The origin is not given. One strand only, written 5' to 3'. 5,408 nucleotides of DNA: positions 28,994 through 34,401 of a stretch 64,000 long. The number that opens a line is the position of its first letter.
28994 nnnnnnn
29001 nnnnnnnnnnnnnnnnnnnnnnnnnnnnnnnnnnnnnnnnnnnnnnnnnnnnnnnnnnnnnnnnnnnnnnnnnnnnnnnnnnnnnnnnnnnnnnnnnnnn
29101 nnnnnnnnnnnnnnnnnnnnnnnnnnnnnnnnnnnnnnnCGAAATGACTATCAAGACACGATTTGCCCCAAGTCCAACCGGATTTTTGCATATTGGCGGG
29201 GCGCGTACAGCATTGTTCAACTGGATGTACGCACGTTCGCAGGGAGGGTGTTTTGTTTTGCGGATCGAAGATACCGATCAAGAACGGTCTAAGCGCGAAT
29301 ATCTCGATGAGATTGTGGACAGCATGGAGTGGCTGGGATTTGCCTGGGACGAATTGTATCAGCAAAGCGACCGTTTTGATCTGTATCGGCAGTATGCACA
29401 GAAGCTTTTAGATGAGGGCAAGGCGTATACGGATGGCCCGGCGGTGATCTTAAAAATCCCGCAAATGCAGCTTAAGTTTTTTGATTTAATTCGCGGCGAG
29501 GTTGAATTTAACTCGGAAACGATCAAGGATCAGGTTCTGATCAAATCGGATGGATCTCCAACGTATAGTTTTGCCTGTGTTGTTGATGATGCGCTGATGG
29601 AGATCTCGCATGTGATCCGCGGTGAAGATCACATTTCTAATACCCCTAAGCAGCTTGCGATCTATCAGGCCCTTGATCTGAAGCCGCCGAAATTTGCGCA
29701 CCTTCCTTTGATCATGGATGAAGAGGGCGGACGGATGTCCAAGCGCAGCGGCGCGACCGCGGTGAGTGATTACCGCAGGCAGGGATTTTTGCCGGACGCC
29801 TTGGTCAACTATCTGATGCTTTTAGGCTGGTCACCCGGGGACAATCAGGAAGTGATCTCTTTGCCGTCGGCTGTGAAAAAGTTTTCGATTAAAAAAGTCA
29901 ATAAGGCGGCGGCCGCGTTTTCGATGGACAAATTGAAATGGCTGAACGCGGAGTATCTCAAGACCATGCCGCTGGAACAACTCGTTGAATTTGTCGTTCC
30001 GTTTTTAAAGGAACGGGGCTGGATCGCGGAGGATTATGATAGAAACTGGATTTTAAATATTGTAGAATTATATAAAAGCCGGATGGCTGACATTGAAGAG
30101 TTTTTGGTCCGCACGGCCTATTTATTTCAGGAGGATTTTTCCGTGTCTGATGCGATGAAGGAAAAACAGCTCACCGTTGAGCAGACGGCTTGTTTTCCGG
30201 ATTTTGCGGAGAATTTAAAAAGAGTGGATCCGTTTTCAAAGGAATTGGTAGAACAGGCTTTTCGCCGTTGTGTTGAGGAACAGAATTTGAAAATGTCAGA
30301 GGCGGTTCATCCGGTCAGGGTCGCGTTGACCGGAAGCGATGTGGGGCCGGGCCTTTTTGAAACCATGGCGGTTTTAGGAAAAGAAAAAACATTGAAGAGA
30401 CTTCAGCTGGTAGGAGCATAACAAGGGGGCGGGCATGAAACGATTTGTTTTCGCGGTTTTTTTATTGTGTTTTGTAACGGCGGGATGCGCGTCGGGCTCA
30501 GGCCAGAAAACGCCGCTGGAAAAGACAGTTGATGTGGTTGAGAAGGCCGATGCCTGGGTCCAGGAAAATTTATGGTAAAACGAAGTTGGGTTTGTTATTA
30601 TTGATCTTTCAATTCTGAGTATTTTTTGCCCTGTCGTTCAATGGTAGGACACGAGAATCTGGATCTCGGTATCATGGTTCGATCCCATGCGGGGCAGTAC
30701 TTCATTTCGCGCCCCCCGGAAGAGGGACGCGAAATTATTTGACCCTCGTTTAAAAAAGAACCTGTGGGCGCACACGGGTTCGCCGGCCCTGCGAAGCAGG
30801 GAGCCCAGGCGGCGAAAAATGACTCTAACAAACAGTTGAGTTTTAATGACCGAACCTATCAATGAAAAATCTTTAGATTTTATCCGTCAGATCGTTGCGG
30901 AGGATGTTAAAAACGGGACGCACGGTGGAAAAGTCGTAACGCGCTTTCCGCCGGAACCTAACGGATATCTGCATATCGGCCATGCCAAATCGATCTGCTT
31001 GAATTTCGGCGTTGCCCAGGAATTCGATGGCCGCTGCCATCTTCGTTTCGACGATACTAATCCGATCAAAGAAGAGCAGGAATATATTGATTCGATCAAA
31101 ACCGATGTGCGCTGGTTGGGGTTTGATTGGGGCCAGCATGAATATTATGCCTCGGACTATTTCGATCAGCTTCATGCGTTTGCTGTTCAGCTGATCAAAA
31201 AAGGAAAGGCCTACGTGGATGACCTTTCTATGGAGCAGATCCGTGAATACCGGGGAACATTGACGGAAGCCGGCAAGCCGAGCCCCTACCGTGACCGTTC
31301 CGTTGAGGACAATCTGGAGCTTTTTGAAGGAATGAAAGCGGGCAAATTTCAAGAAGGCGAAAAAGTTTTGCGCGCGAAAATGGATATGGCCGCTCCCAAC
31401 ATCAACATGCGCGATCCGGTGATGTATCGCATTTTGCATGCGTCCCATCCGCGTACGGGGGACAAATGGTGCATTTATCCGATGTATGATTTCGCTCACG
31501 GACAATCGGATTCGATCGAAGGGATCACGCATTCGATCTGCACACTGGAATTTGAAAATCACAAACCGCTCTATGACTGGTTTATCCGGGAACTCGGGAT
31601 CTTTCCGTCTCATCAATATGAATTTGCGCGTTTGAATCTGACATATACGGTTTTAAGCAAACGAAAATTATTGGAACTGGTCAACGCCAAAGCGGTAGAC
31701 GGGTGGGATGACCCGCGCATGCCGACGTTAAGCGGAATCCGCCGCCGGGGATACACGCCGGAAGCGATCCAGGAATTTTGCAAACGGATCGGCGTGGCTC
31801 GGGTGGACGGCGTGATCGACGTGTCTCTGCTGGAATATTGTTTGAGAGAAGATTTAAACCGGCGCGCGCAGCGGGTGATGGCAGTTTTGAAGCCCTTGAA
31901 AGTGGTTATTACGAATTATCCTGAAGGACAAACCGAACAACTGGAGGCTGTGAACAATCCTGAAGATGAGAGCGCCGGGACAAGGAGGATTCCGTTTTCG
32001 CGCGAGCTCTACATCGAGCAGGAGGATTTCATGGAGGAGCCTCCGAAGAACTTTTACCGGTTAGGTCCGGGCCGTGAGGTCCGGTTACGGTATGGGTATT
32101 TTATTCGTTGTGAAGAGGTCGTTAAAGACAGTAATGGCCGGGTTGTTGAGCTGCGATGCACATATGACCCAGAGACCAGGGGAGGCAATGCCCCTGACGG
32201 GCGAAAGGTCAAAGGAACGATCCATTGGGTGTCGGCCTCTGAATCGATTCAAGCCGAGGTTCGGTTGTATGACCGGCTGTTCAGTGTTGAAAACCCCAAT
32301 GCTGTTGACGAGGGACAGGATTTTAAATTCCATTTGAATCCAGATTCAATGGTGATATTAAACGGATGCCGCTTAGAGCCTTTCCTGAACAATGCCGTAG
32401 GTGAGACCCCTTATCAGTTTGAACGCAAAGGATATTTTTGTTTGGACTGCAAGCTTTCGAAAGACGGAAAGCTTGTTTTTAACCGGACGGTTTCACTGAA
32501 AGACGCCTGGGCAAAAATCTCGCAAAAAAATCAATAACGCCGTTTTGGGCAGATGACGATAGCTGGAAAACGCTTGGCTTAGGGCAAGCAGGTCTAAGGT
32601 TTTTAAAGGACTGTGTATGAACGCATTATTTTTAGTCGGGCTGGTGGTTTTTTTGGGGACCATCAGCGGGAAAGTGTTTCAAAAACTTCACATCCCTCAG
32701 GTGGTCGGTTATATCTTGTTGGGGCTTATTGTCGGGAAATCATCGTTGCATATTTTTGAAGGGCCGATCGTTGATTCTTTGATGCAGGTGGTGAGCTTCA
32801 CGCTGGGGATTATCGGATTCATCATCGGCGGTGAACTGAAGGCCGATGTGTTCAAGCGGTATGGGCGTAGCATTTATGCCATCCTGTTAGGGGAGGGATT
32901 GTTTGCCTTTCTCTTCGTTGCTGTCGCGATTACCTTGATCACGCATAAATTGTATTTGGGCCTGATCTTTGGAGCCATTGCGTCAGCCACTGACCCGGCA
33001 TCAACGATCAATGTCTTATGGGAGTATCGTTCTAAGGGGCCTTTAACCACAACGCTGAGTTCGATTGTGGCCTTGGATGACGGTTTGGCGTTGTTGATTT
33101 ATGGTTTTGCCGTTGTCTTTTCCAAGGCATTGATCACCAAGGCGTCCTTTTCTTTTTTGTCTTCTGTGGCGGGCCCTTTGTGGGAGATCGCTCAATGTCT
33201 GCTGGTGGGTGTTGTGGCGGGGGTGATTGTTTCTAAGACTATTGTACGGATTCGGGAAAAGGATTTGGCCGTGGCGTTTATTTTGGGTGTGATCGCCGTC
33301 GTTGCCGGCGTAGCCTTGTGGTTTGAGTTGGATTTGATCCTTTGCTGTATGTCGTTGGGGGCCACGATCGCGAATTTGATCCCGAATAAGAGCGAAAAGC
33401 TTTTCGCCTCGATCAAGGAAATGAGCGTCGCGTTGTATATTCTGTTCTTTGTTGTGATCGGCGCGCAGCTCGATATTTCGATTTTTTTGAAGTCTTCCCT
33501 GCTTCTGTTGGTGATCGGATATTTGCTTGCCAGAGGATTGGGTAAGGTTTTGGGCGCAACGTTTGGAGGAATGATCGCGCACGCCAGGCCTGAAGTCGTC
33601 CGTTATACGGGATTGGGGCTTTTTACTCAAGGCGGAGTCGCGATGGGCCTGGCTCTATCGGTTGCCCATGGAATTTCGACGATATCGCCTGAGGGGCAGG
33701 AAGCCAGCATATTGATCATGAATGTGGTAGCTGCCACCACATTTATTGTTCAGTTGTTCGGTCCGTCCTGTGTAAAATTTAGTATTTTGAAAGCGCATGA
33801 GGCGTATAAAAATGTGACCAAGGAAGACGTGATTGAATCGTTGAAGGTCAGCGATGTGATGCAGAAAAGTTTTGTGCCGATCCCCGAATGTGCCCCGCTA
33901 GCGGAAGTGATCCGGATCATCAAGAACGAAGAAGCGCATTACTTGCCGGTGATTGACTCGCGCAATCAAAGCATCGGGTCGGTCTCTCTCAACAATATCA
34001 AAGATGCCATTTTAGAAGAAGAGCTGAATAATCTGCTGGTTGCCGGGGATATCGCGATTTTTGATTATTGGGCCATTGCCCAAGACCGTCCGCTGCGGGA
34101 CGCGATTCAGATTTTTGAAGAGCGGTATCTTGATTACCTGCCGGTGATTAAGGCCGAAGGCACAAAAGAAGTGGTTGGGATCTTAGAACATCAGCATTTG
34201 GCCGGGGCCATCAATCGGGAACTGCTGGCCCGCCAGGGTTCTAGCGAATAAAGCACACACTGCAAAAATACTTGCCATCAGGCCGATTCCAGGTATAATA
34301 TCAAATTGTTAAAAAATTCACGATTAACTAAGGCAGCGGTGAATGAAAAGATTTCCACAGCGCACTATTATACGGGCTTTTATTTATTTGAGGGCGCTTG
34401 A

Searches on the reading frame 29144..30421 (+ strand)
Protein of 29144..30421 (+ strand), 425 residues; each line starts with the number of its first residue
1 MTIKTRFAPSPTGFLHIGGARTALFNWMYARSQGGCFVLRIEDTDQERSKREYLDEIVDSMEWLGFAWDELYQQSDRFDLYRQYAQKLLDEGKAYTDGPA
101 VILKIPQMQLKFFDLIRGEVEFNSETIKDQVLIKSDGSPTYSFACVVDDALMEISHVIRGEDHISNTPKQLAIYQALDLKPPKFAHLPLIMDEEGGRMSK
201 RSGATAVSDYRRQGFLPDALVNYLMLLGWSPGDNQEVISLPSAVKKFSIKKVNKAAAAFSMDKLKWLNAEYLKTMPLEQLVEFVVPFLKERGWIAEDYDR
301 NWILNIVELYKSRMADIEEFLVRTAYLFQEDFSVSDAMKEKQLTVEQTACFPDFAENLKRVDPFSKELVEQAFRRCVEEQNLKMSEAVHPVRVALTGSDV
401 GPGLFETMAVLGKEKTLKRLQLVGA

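Call 5: search_protein_families(library=pfam, proteins=[window:29144-30421:+])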
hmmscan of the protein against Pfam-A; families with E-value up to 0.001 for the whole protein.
window:29144-30421:+ (425 aa): 2 families
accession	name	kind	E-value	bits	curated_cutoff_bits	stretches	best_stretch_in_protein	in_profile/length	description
PF00749.27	tRNA-synt_1c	-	9.9e-91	304.3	23.4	2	103-266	148-314/314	tRNA synthetases class I (E and Q), catalytic domain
PF19269.4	Anticodon_2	-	8e-30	104.5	23.6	1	280-421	2-138/141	Anticodon binding domain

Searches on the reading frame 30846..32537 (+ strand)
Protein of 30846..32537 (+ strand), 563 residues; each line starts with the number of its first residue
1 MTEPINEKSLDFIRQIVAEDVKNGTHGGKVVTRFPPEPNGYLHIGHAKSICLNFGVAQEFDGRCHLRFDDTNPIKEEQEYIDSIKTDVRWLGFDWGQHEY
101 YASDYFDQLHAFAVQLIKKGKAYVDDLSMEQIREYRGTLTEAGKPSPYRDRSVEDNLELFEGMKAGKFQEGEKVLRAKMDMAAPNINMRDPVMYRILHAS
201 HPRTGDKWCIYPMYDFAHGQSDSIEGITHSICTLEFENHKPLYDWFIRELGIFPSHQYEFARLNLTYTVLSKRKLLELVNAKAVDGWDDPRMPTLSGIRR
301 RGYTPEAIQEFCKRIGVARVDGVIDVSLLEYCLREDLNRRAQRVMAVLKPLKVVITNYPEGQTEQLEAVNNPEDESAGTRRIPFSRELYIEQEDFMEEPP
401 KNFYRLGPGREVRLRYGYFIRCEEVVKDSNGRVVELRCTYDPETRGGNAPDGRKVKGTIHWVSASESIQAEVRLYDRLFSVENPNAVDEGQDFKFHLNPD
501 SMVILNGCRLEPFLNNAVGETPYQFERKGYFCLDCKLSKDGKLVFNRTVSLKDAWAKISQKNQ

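Call 5: search_protein_families(library=pfam, proteins=[window:30846-32537:+])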
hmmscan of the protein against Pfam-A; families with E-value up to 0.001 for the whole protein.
window:30846-32537:+ (563 aa): 3 families
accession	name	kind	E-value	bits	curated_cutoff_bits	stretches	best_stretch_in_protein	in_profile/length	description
PF00749.27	tRNA-synt_1c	-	3.9e-114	381.2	23.4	1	29-338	1-313/314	tRNA synthetases class I (E and Q), catalytic domain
PF03950.23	tRNA-synt_1c_C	-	3e-32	111.1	23.9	1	341-441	1-91/91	tRNA synthetases class I (E and Q), anti-codon binding domain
PF20974.2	tRNA-synt_1c_C2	-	9.6e-22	77.9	23.9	1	458-534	1-69/69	tRNA synthetases class I (E and Q), anti-codon binding domain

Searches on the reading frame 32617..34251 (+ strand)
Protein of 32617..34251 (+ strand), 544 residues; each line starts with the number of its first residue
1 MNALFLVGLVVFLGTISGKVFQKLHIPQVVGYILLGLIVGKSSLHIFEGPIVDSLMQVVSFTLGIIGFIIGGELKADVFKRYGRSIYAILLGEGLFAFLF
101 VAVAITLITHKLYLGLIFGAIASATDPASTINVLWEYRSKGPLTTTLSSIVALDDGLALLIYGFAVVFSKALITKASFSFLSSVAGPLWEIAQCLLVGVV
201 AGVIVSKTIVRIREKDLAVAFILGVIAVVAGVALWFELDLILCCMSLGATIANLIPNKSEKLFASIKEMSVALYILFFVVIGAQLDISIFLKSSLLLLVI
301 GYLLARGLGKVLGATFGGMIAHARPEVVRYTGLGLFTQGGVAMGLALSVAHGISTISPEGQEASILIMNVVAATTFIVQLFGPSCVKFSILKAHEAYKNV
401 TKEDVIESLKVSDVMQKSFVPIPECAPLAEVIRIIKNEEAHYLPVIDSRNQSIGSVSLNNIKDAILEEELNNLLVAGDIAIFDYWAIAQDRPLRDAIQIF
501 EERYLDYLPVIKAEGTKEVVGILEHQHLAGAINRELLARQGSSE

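Call 5: search_protein_families(library=pfam, proteins=[window:32617-34251:+])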
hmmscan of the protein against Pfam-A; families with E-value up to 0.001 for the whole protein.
window:32617-34251:+ (544 aa): 2 families
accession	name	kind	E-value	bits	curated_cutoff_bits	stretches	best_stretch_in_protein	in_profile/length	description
PF00999.27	Na_H_Exchanger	-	2.7e-28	99.3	26.2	1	9-378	2-364/375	Sodium/hydrogen exchanger, transmembrane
PF00571.33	CBS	-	1.8e-13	51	24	2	411-466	1-56/57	CBS domain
